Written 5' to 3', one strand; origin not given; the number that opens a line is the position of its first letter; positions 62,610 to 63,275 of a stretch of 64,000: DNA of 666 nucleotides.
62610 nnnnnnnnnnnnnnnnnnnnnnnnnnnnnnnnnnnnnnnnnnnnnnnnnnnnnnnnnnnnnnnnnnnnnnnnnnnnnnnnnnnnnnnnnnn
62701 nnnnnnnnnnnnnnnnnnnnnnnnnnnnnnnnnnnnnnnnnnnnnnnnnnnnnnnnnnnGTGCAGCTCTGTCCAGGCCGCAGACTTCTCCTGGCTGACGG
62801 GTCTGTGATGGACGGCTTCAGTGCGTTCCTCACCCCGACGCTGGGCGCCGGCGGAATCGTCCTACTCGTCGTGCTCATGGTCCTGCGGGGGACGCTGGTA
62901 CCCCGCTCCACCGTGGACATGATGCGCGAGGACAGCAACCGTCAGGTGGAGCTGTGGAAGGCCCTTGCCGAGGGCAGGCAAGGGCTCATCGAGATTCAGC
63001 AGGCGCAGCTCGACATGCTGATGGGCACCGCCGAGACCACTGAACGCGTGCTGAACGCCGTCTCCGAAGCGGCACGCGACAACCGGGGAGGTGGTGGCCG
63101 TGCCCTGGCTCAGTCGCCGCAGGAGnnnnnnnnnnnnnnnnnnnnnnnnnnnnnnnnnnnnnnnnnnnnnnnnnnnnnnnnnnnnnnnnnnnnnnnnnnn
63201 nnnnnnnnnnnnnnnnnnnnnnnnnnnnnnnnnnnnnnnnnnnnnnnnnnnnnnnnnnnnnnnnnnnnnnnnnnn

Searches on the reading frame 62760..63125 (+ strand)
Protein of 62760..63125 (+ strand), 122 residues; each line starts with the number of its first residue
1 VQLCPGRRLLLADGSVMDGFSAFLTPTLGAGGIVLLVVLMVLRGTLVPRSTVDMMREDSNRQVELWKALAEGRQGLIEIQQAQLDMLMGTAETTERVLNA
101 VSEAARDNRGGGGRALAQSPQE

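Call 70: find_related_loci(query=window:62760-63125:+, collection=viral_contigs, flank=10000)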
Query window:62760-63125:+ (122 aa) in viral_contigs; peptide patterns used: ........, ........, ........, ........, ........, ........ (x = any residue, [..] = any of these).
120 stretches matched a pattern; 6 encode a relative of the query (tblastn E <= 1e-3); 6 distinct loci.
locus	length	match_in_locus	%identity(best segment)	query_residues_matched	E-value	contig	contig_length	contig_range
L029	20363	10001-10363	87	1-121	3e-61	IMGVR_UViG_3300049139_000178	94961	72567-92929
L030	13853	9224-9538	89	17-121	2e-58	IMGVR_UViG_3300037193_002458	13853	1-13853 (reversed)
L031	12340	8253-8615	85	1-121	3e-56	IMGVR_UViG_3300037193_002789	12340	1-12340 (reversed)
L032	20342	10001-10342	85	9-122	2e-52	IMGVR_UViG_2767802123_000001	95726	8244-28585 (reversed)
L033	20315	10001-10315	72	17-121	4e-47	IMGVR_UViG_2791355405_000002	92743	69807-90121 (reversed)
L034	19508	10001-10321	78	15-121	7e-43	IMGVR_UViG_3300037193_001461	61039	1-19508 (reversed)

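Call 72: search_protein_families(library=pfam, proteins=[L029:10857-11828:+, L029:12104-13162:+, L029:16050-16730:+, L029:14017-14598:-], max_evalue=0.001)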
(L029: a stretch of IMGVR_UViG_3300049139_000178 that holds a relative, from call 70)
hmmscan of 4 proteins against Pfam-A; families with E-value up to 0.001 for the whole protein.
L029:10857-11828:+ (323 aa): 1 family
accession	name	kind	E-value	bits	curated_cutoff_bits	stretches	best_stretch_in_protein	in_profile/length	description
PF01510.30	Amidase_2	-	1.1e-14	55.3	26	1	41-184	3-130/131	N-acetylmuramoyl-L-alanine amidase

L029:12104-13162:+ (352 aa): 1 family
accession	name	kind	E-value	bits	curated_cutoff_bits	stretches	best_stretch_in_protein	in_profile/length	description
PF13524.12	Glyco_trans_1_2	-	0.00068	20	25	0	255-319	62-127/144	Glycosyl transferase-like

L029:16050-16730:+ (226 aa): 1 family
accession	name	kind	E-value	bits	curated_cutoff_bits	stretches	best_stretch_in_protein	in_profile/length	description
PF01656.29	CbiA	-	0.00024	21.5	25.4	1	18-192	6-113/125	CobQ/CobB/MinD/ParA nucleotide binding domain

L029:14017-14598:- (193 aa): 0 families
